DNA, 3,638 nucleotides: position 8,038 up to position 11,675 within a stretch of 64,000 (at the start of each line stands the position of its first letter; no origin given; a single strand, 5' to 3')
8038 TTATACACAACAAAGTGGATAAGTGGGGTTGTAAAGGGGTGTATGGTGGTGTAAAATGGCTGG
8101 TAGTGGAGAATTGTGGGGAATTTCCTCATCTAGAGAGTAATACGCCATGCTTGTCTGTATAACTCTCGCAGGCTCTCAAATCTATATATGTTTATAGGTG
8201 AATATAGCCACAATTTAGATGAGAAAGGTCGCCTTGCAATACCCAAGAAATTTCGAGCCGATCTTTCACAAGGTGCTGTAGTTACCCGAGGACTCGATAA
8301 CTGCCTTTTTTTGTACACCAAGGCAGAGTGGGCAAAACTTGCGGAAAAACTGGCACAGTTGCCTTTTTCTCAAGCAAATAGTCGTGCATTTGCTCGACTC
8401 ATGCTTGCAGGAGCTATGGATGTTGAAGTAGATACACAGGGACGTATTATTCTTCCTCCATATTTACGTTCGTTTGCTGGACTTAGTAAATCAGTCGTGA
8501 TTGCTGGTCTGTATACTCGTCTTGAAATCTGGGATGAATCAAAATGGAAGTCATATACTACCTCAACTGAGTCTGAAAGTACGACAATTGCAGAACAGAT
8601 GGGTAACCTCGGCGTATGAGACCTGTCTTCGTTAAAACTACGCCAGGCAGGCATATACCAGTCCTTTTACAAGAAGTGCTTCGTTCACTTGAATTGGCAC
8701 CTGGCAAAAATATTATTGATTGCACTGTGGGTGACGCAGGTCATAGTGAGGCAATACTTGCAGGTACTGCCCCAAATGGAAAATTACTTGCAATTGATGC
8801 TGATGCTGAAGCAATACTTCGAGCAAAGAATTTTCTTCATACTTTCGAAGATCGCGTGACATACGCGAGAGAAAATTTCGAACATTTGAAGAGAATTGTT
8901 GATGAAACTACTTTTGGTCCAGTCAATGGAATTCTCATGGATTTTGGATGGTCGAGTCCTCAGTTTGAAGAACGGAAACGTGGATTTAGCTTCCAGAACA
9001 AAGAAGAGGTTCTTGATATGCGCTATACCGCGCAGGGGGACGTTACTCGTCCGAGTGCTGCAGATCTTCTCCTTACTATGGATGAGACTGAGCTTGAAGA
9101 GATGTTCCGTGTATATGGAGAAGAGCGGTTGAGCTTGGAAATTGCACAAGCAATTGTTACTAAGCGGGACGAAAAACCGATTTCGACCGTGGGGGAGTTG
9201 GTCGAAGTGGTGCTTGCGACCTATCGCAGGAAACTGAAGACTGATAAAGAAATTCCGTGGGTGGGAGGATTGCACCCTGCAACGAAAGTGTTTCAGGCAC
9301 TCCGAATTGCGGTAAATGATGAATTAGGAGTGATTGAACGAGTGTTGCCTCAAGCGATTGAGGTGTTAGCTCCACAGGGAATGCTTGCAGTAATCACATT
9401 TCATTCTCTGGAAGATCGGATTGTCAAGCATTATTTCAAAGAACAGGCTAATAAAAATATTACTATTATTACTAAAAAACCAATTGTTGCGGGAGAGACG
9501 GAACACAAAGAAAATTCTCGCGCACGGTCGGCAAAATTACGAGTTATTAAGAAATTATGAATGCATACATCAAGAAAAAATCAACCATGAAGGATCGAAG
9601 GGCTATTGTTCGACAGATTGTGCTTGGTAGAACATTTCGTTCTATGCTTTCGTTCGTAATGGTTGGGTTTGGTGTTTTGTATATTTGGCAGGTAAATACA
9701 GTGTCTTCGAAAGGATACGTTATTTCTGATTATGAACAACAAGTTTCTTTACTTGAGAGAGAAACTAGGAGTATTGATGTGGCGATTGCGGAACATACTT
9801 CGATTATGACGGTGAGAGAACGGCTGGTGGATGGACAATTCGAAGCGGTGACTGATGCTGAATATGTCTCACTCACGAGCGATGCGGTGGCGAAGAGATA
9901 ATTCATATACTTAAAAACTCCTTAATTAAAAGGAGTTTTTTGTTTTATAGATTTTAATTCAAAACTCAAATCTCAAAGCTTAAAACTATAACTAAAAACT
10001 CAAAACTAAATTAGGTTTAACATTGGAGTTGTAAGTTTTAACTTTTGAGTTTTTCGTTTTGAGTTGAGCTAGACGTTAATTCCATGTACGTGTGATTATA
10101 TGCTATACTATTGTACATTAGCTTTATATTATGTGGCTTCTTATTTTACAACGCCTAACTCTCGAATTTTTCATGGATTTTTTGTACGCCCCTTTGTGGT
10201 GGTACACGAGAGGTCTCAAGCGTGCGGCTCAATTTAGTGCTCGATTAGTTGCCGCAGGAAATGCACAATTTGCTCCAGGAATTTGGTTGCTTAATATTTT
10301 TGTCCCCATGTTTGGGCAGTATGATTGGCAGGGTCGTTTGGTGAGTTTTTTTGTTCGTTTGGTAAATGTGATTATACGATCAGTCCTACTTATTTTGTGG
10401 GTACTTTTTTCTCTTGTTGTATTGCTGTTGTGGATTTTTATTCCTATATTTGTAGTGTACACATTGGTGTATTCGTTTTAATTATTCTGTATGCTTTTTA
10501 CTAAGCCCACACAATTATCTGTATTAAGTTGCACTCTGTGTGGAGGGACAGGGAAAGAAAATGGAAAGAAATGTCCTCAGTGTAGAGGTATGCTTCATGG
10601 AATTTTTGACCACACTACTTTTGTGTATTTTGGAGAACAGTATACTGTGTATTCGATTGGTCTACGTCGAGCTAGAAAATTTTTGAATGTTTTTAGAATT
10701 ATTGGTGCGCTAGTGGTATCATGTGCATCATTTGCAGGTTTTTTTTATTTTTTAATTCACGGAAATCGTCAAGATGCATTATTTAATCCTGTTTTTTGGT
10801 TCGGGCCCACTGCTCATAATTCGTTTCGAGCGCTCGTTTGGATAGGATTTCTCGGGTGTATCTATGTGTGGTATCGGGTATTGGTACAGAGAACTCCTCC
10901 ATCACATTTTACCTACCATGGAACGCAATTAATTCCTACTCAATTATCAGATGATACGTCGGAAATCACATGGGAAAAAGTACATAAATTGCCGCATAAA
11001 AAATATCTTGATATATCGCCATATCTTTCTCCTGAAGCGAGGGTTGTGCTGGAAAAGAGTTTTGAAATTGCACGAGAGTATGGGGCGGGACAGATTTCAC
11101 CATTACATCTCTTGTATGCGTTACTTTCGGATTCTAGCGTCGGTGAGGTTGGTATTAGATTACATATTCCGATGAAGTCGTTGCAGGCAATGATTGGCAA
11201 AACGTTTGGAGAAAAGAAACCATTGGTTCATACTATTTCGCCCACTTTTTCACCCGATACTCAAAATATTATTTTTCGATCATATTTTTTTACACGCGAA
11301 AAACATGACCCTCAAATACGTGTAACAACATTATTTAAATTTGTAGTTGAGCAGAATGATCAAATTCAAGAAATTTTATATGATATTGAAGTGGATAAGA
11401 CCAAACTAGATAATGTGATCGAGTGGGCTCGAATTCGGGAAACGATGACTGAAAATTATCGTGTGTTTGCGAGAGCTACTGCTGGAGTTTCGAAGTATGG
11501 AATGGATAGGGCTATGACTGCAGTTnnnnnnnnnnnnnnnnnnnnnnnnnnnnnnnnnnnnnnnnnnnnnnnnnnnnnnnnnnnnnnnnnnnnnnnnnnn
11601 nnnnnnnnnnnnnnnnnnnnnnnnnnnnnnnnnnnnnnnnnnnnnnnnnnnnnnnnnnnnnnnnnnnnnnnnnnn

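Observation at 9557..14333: dcw cluster in which a membrane-anchored, half-inactive ClpC-like ATPase and a WecA-like transferase replace ftsI, murE, murF and mraY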

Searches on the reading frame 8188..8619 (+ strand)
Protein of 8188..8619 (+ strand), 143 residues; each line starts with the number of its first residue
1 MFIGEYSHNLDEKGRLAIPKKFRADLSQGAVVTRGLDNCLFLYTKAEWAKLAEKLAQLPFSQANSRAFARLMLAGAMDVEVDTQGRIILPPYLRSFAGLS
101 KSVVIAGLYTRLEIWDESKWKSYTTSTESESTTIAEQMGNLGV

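Call 3: search_protein_families(library=pfam, proteins=[window:8188-8619:+], max_evalue=0.01)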
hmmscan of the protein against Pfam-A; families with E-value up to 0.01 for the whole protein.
window:8188-8619:+ (143 aa): 1 family
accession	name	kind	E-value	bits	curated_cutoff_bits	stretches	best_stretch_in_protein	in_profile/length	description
PF02381.23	MraZ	-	8.6e-43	144.6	23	2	1-70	1-71/72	MraZ protein, putative antitoxin-like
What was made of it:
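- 8188..8619 (+): mraZ. It is a neighbour, not part of the cassette. Pfam MraZ E 8.6e-43 (call 3).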

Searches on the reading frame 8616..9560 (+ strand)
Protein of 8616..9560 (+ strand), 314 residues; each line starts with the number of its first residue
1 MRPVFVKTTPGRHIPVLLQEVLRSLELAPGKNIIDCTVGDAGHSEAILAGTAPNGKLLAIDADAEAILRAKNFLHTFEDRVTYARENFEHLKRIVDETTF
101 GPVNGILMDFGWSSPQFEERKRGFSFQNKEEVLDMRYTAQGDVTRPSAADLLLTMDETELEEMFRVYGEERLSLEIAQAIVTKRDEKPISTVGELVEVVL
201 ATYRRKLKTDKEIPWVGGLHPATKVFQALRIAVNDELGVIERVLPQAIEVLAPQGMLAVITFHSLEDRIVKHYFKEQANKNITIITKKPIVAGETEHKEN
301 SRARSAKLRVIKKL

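Call 3: search_protein_families(library=pfam, proteins=[window:8616-9560:+], max_evalue=0.01)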
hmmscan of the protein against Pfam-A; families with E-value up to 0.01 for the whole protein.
window:8616-9560:+ (314 aa): 3 families
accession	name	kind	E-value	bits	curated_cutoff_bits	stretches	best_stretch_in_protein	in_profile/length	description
PF01795.25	Methyltransf_5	-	5.6e-97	325.4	27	1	12-313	3-308/309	MraW methylase family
PF13847.12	Methyltransf_31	-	0.0014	18.7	27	0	29-93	3-68/145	Methyltransferase domain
PF08704.16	GCD14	-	0.003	17.7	26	0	21-71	32-82/247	tRNA methyltransferase complex GCD14 subunit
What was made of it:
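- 8616..9560 (+): rsmH (mraW) 16S rRNA methyltransferase. It is a neighbour. Pfam Methyltransf_5 E 5.6e-97 (call 3).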

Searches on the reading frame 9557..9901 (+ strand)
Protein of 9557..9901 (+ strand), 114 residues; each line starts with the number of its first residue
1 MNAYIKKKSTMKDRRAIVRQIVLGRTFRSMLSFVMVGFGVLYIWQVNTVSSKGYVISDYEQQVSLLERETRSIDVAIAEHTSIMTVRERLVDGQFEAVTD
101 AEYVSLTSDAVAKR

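Call 3: search_protein_families(library=pfam, proteins=[window:9557-9901:+], max_evalue=0.01)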
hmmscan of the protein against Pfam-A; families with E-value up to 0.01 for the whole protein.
window:9557-9901:+ (114 aa): 0 families

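Call 4: search_protein_families(library=ncbifam, proteins=[window:9557-9901:+], max_evalue=0.01)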
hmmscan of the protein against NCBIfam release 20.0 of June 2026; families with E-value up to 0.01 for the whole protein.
window:9557-9901:+ (114 aa): 0 families

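Call 33: search_protein_families(library=pfam, proteins=[window:9557-9901:+], max_evalue=10)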
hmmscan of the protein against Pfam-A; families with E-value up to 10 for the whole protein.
window:9557-9901:+ (114 aa): 0 families

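Call 78: search_solved_structures(query=window:9557-9898:+, max_evalue=10)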
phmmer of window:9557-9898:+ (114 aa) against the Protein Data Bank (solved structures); distinct sequences matched with E-value up to 10: 1.
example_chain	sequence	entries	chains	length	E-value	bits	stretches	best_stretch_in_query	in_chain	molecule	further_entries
5fmg_B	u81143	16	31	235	1.2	12.8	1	55-89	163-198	PROTEASOME SUBUNIT ALPHA TYPE 2, PUTATIVE | 20S proteasome alpha-2 subunit | Proteasome subunit alpha type-2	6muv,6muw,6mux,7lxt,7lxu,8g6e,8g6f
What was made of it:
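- Checked: It overlaps the rsmH stop by 4 nt and has no Pfam or PDB hit, so it is 'FtsL-like' by position and topology only (calls 3, 33, 78).
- Tried and rejected: PDB and Pfam searches for the FtsL-like ORF and the small partner: nothing found (calls 33, 78).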

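Call 84: search_protein_families(library=padloc, proteins=[window:9557-9898:+], max_evalue=0.001)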
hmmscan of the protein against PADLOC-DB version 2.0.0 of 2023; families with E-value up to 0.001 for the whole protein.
window:9557-9898:+ (114 aa): 0 families

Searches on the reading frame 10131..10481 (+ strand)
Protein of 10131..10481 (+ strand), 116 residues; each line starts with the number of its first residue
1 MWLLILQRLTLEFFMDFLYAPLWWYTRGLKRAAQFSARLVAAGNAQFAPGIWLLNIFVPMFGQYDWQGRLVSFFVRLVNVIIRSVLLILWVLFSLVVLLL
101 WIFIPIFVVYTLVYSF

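Call 3: search_protein_families(library=pfam, proteins=[window:10131-10481:+], max_evalue=0.01)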
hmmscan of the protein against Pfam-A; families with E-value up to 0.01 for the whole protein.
window:10131-10481:+ (116 aa): 0 families

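Call 4: search_protein_families(library=ncbifam, proteins=[window:10131-10481:+], max_evalue=0.01)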
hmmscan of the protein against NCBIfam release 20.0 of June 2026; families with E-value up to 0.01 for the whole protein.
window:10131-10481:+ (116 aa): 0 families

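Call 33: search_protein_families(library=pfam, proteins=[window:10131-10481:+], max_evalue=10)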
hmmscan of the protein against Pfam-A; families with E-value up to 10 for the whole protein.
window:10131-10481:+ (116 aa): 0 families

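Call 34: find_homologous_proteins(query=window:10131-10478:+, max_evalue=0.001)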
Query window:10131-10478:+ (116 aa): 152 proteins with E <= 0.001 among 169 candidates; the best 120 are listed.
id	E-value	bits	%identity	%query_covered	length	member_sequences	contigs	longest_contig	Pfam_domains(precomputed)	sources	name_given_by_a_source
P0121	4.3e-64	232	95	100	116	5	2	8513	-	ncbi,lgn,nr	ncbi:MAG: hypothetical protein KBD29_03355 [Candidatus Magasanikbacteria bacterium]|nr:hypothetical 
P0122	1.4e-63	231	96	100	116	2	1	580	-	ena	-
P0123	2.6e-59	217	89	100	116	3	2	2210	-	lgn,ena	-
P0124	9.3e-58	212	84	100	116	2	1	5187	-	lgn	-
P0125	3.3e-56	207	85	100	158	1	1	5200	-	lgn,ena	-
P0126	1.4e-55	205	84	100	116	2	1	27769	-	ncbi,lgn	-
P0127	5.6e-55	203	83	100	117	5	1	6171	-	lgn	-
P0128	1.3e-53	199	84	100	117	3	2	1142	-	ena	-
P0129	3.2e-52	194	78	100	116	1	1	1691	-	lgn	-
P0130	1.5e-51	192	75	100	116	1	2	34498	-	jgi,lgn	jgi:hypothetical protein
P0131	2.0e-51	191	77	99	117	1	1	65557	-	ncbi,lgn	-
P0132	2.5e-51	191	73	100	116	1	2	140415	-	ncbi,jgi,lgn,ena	-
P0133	1.6e-50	189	76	99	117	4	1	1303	-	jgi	-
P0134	3.1e-50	188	73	99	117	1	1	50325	-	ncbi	-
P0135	3.7e-43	165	66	100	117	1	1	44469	-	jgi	-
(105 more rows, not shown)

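Call 66: predict_structure(alignment_id=A3)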
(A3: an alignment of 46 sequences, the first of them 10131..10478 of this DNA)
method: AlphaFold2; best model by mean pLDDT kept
length: 116 residues; sequences in the alignment: 46
mean_pLDDT: 93.6   pTM: 0.71
mean pLDDT of the five models: 93.6, 93.5, 92.4, 89.1, 85.8
residues with pLDDT >= 90: 101; 70-90: 15; 50-70: 0; < 50: 0
segments of 3 or more residues with pLDDT < 50: none
pLDDT, mean of each block of 10 residues (from residue 1): 94 91 93 97 95 91 89 95 97 97 93 93
secondary structure, 60 per line:
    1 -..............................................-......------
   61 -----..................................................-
elements in order: H2-47 H49-54 H66-115

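Call 69: fold_search(model_id=the predicted structure, library=pdb)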
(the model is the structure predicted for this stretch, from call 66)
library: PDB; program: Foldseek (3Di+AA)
matches with E <= 10: 31; with E <= 0.001: 0
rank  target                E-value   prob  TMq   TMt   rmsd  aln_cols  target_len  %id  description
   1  9l76_B                2.7e+00  0.14  0.28  0.29  16.2        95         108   18  Structures and mechanism of the nicotinamide nucleotide transhydrogenase from E. coli (released 2026-01-07)
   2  3zo6_E                3.8e+00  0.10  0.28  0.38   5.7        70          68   20  Crystal structure of Bacillus pseudofirmus OF4 mutant ATP synthase c12 ring. (released 2013-05-01)
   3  6e8g_AA               5.2e+00  0.13  0.30  0.21   8.2        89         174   15  CryoEM reconstruction of IST1-CHMP1B copolymer filament bound to ssDNA at 2.9 Angstrom resolution (released 2018-08-15)
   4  3r84_F                5.5e+00  0.13  0.32  0.42   5.9        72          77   15  Structure of the Mediator head subcomplex Med11/22 (released 2011-04-27)
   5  8v2q_A                5.5e+00  0.12  0.30  0.20   8.2        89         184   15  CHMP1B/IST1 ssRNA bound copolymer (released 2024-11-27)
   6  3r84_D                6.2e+00  0.11  0.31  0.41   6.1        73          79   15  Structure of the Mediator head subcomplex Med11/22 (released 2011-04-27)
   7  3r84_J                6.2e+00  0.11  0.31  0.41   6.0        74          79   18  Structure of the Mediator head subcomplex Med11/22 (released 2011-04-27)
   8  3r84_N                6.2e+00  0.11  0.31  0.41   6.1        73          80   15  Structure of the Mediator head subcomplex Med11/22 (released 2011-04-27)
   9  6tz5_AA               7.4e+00  0.10  0.31  0.21   7.9        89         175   15  CryoEM reconstruction of membrane-bound ESCRT-III filament composed of CHMP1B+IST1 (left-handed) (released 2020-04-08)
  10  7njn_Q                7.8e+00  0.06  0.24  0.31   6.3        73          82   14  Mycobacterium smegmatis ATP synthase state 1d (released 2021-10-27)
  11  7w5z_X                7.8e+00  0.03  0.20  0.20   8.5        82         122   16  Cryo-EM structure of Tetrahymena thermophila mitochondrial complex IV, composite dimer model (released 2022-04-06)
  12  9dzw_A                8.3e+00  0.08  0.28  0.24   6.7        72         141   19  De novo calcium channel hexamer, CalC6_3 with DHR extensions (released 2025-10-01)
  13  9g2x_A                8.3e+00  0.07  0.26  0.08   7.0        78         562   17  Cryo-EM structure of IrtAB in outward-occluded state in presence of mycobactin under turnover conditions in LMNG (released 2024-12-18)
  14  8dl0_B                8.3e+00  0.04  0.21  0.12  18.2       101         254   16  CryoEM structure of the nucleotide-free and open channel A.aeolicus WzmWzt transporter (released 2022-09-21)
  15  9hzm_0                8.8e+00  0.10  0.41  0.29   5.5        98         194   12  235 A SynPspA H1-5 rod after incubation with EPL (released 2025-08-13)
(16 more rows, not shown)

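Call 84: search_protein_families(library=padloc, proteins=[window:10131-10478:+], max_evalue=0.001)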
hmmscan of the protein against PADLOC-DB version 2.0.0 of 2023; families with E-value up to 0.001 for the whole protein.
window:10131-10478:+ (116 aa): 0 families

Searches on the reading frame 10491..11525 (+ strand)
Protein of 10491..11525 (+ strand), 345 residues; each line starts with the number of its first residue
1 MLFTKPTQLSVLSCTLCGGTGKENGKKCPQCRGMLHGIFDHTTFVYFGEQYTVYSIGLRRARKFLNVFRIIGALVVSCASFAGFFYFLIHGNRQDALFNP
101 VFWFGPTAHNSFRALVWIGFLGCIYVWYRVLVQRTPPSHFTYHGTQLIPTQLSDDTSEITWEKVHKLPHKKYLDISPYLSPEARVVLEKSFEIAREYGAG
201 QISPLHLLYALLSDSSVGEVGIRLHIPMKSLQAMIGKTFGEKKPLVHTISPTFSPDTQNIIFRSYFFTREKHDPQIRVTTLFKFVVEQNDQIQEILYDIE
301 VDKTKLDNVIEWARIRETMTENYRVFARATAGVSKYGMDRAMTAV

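Call 33: search_protein_families(library=pfam, proteins=[window:10491-11525:+], max_evalue=10)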
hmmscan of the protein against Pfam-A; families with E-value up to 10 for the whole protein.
window:10491-11525:+ (345 aa): 6 families
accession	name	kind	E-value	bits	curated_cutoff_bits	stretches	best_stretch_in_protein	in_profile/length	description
PF02861.25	Clp_N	-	2.8e-05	24.6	20.7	1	191-215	2-26/53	Clp amino terminal domain, pathogenicity island component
PF00684.25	DnaJ_CXXCXGXG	-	0.012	16.3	32.7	1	13-33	43-63/65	DnaJ central domain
PF07676.18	PD40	-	0.033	14.6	20.9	1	249-265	12-28/38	WD40-like Beta Propeller Repeat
PF18912.6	DZR_2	-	0.047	14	27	1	13-36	9-32/56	Double zinc ribbon domain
PF15777.11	Anti-TRAP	-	0.072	13.5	32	1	13-33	12-38/59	Tryptophan RNA-binding attenuator protein inhibitory protein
PF21349.2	RUBY_RBDX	-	1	9.3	26.5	1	14-31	3-22/30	Rubrerythrin, rubredoxin-like domain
